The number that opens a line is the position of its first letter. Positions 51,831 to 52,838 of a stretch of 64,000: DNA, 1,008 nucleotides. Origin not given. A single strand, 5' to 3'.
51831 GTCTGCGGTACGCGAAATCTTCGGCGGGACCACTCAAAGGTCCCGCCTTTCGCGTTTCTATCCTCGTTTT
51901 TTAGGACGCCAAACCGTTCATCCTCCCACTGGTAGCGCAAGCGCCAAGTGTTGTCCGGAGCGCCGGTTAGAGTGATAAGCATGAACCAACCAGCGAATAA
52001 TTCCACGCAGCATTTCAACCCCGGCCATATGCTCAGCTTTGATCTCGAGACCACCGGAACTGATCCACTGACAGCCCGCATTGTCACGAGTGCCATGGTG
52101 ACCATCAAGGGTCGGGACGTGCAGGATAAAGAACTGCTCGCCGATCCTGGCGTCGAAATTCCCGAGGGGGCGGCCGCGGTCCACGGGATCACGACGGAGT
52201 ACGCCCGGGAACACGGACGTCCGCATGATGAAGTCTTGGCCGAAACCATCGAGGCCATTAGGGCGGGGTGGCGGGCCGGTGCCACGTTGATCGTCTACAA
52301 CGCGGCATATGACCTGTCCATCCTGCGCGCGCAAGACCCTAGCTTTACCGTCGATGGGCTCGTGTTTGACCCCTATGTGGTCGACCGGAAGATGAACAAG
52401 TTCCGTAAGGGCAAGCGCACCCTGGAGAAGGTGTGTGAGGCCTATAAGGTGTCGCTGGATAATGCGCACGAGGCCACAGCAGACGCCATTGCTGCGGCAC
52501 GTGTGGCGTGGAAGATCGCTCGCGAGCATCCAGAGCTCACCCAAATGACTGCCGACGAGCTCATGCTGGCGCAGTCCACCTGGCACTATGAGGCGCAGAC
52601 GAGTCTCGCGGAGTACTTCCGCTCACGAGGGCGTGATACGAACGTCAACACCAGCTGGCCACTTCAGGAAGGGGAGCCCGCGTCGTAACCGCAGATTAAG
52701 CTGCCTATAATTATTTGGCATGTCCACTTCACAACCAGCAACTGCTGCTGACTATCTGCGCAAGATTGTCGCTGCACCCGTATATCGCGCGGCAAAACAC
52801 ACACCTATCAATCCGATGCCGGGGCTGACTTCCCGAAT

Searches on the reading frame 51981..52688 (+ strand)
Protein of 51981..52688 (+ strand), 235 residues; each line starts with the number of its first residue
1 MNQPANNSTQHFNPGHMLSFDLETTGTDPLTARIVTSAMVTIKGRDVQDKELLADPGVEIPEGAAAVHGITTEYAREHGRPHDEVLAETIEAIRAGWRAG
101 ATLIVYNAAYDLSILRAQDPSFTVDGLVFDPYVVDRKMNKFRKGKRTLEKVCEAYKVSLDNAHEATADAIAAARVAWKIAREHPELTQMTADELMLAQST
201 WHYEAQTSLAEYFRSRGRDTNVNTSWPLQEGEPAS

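Call 11: find_related_loci(query=window:51981-52688:+, collection=genome_contigs, flank=6000)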
Query window:51981-52688:+ (235 aa) in genome_contigs; peptide patterns used: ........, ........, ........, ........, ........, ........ (x = any residue, [..] = any of these).
72 stretches matched a pattern; 46 encode a relative of the query (tblastn E <= 1e-3); 46 distinct loci.
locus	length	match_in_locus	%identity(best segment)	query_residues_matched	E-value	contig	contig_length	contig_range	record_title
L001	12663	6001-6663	71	9-229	2e-108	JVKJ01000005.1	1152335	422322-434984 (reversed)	Corynebacterium falsenii strain 355_CFAL 55_1152335_20308930_50_,...,41_, whole genome shotgun sequence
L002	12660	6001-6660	75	11-230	1e-104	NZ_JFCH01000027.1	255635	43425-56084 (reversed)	Corynebacterium jeikeium strain Cj47444 257, whole genome shotgun sequence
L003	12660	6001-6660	75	11-230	6e-105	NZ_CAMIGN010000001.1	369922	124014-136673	MAG: uncultured Corynebacterium sp. isolate A0Q8lTjEOH_bin.3.MAG NODE_1_length_369922_cov_8.821606, whole genome shotgun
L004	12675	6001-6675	74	5-229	1e-104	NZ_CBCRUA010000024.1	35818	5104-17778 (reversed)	Corynebacterium falsenii strain CIP105466T isolate CIP105466T NODE_0024, whole genome shotgun sequence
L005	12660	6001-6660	74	11-230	3e-104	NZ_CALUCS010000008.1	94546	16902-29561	MAG: uncultured Corynebacterium sp. isolate JPL0eifEo5_bin.8.MAG NODE_32_length_94546_cov_8.570361, whole genome shotgun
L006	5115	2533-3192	73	11-230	3e-103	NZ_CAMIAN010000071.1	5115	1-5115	MAG: uncultured Corynebacterium sp. isolate BEzd6FgHns_bin.3.MAG NODE_372_length_5115_cov_7.183992, whole genome shotgun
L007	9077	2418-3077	72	11-230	3e-103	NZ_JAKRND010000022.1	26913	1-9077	Corynebacterium sp. ACRPH NODE_22_length_26913_cov_14.400754_pilon, whole genome shotgun sequence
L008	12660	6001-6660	73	11-230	3e-103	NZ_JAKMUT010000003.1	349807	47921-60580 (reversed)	Corynebacterium evansiae strain c8Ua_174 8Ua_174_A_contig_3, whole genome shotgun sequence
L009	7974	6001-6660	73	11-230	4e-103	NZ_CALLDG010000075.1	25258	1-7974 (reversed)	MAG: uncultured Corynebacterium sp. isolate SRR12395643_bin.86_CONCOCT_v1.1_MAG ERZ1673753.1201, whole genome shotgun se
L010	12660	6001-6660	72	11-230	4e-103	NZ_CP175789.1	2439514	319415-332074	Corynebacterium sp. YSMAA1_1_F7 chromosome, complete genome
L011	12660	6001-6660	73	11-230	1e-102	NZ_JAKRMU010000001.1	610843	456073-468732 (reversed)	Corynebacterium sp. ACRQK NODE_1_length_610843_cov_16.266594_pilon, whole genome shotgun sequence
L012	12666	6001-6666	72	11-229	4e-102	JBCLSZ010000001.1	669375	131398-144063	Corynebacteriaceae bacterium 7-707 voucher GPTB0052 scaffold1, whole genome shotgun sequence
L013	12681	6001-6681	70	11-234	7e-101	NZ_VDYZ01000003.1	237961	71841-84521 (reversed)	Corynebacterium glyciniphilum AJ 3170 strain DE0385 NODE_3_length_237961_cov_55.272550, whole genome shotgun sequence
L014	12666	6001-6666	71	11-229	2e-100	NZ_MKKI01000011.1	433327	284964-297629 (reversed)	Corynebacterium sp. CNJ-954 NODE_1_length_433327_cov_83.376_ID_1, whole genome shotgun sequence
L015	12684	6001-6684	69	5-229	9e-98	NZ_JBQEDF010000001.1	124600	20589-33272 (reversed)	MAG: Corynebacterium sp. isolate AOP40_10SA_surf _bin _8 AOP40_10SA_surf.bin.8_1, whole genome shotgun sequence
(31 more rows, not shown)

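Call 52: search_protein_families(library=ncbifam, proteins=[window:51981-52688:+], max_evalue=0.001)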
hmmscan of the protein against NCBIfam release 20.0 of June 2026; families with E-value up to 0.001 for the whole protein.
window:51981-52688:+ (235 aa): 21 families
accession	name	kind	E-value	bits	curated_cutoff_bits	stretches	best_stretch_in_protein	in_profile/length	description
NF005927.0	PRK07942.1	subfamily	5.5e-99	330.6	186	1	10-231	2-229/232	DNA polymerase III subunit epsilon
NF001688.0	PRK00448.1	equivalog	4.6e-16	57.6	873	1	7-196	415-601/1445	PolC-type DNA polymerase III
TIGR01405.1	polC_Gram_pos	equivalog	2.5e-14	52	1043.45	1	6-194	180-365/1211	DNA polymerase III subunit alpha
NF005907.0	PRK07883.1-5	equivalog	7.5e-12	44.4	454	1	19-195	32-207/584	DEDD exonuclease domain-containing protein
TIGR01406.1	dnaQ_proteo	equivalog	2.1e-11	43.9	222.7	1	20-200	5-189/231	DNA polymerase III subunit epsilon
NF005906.0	PRK07883.1-4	equivalog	2.2e-11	42.8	495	1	20-185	11-173/563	DEDD exonuclease domain-containing protein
NF004316.1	PRK05711.1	equivalog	5.1e-11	42.7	196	1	20-173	6-159/234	DNA polymerase III subunit epsilon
NF005289.0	PRK06807.1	equivalog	6.3e-11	42.1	335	1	19-196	12-185/313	3'-5' exonuclease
NF005905.0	PRK07883.1-3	equivalog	1e-10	40.8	508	1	19-179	28-187/581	DEDD exonuclease domain-containing protein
NF006601.0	PRK09145.1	equivalog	2.2e-10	40.3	189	1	13-180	27-198/207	3'-5' exonuclease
NF005836.0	PRK07740.1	equivalog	1.5e-09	37.6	261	1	19-179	63-221/244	hypothetical protein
NF004964.0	PRK06310.1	equivalog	5.2e-09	35.9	236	1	17-190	9-181/250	DNA polymerase III subunit epsilon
TIGR01407.1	dinG_rel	hypoth_equivalog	8.1e-08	31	547.7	1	21-216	6-198/889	putative DnaQ family exonuclease/DinG family helicase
NF004719.0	PRK06063.1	equivalog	8.7e-08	31.4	389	1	19-118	20-113/331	DEDDh family exonuclease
TIGR00573.1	dnaq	subfamily_domain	1e-07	31.7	71.5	1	17-185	9-179/217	exonuclease, DNA polymerase III, epsilon subunit family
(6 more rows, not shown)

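Call 53: search_solved_structures(query=window:51981-52688:+, max_evalue=0.001)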
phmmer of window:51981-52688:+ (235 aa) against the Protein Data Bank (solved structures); distinct sequences matched with E-value up to 0.001: 1.
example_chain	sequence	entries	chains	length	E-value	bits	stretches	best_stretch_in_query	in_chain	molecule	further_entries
2p1j_A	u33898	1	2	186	8.9e-07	31.8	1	12-176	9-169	DNA polymerase III polC-type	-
